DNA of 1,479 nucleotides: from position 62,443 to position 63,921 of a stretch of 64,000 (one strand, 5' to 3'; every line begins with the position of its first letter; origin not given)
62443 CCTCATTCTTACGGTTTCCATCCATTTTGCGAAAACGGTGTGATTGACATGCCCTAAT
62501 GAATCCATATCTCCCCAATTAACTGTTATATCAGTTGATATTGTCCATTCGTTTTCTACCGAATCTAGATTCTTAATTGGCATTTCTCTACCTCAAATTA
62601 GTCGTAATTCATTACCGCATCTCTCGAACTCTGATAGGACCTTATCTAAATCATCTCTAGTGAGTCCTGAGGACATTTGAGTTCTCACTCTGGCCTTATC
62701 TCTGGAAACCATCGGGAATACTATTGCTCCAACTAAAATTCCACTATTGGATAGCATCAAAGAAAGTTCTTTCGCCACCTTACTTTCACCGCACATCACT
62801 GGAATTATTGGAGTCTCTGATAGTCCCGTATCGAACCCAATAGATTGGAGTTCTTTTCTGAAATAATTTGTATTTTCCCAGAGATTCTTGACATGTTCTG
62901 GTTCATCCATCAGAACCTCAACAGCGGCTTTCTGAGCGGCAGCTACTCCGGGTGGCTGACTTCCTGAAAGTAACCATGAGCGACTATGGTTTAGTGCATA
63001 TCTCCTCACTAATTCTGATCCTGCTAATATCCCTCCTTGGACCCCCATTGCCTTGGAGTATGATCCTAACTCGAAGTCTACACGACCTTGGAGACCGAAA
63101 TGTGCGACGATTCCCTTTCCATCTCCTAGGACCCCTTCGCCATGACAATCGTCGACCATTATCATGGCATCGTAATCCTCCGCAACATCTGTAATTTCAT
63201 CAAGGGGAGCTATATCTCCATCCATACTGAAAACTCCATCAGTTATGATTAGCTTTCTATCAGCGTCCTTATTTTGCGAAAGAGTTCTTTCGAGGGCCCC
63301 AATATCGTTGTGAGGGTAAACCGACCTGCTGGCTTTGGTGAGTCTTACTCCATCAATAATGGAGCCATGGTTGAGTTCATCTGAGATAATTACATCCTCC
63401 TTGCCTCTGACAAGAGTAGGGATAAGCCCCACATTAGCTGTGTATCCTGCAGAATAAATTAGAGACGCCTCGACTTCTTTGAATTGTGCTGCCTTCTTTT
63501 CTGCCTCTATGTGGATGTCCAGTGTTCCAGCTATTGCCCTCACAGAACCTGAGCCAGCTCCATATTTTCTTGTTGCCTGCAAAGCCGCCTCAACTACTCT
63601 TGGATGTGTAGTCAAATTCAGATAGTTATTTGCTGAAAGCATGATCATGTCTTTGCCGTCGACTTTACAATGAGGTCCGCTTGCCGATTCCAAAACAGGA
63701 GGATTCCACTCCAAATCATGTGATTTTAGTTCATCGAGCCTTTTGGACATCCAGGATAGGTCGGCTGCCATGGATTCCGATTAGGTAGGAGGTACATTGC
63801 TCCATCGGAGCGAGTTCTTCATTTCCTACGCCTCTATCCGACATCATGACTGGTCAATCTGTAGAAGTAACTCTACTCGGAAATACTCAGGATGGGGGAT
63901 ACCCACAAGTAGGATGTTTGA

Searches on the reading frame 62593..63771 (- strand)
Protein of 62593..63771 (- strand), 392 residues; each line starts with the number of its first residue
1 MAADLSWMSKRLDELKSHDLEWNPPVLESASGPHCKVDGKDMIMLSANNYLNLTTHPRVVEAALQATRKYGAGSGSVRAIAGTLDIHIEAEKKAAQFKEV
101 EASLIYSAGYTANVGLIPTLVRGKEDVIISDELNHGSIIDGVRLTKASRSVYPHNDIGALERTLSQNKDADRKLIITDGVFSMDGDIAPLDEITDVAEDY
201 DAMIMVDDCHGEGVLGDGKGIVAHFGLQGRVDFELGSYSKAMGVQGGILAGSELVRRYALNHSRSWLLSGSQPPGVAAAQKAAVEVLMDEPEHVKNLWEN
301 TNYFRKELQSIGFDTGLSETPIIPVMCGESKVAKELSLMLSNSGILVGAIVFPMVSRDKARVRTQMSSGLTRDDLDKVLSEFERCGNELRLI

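Call 52: search_protein_families(library=pfam, proteins=[window:62593-63771:-], max_evalue=0.00001)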
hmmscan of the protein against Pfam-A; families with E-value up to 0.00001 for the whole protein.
window:62593-63771:- (392 aa): 1 family
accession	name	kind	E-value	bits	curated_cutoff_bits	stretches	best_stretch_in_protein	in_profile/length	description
PF00155.27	Aminotran_1_2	-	7.3e-59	200.2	19.7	1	40-380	1-359/361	Aminotransferase class I and II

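Call 84: find_encoding_contigs(protein=window:62593-63771:-, flank=10000, max_places=4)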
Protein window:62593-63771:- (392 aa): 24 contigs read that carry it; 4 places shown.
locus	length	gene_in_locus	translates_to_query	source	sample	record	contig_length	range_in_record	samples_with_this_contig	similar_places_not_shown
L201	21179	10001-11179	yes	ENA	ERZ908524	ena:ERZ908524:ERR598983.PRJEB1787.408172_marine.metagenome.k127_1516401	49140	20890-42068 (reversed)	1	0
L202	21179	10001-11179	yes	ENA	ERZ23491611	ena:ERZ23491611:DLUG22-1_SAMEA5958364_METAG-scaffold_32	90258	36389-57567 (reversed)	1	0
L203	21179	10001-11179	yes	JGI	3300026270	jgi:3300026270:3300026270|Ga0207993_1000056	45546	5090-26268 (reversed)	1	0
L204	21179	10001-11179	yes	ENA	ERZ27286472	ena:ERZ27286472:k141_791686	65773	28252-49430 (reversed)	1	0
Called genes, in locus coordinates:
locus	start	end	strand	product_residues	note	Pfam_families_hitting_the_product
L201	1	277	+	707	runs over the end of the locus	PF01702:TGT, PF01472:PUA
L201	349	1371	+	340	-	PF00005:ABC_tran, PF13304:AAA_21 (weak)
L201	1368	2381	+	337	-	PF12679:ABC2_membrane_2, PF13346:ABC2_membrane_5 (weak)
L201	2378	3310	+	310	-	PF00005:ABC_tran, PF13304:AAA_21 (faint)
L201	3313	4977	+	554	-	PF12679:ABC2_membrane_2, PF12698:ABC2_membrane_3 (weak)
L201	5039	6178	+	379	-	-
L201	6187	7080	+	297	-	PF03703:bPH_2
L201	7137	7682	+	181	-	PF13428:TPR_14 (faint), PF14559:TPR_19 (faint)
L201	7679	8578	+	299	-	PF01416:PseudoU_synth_1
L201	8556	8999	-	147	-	PF01982:CTP-dep_RFKase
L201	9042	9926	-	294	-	PF12706:Lactamase_B_2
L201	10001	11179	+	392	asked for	PF00155:Aminotran_1_2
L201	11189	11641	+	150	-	PF20791:Acyl-ACP_TE_C (faint), PF01643:Acyl-ACP_TE, PF13279:4HBT_2, PF03061:4HBT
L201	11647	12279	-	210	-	-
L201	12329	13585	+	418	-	PF00285:Citrate_synt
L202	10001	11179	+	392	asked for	PF00155:Aminotran_1_2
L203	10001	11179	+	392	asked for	PF00155:Aminotran_1_2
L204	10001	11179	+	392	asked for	PF00155:Aminotran_1_2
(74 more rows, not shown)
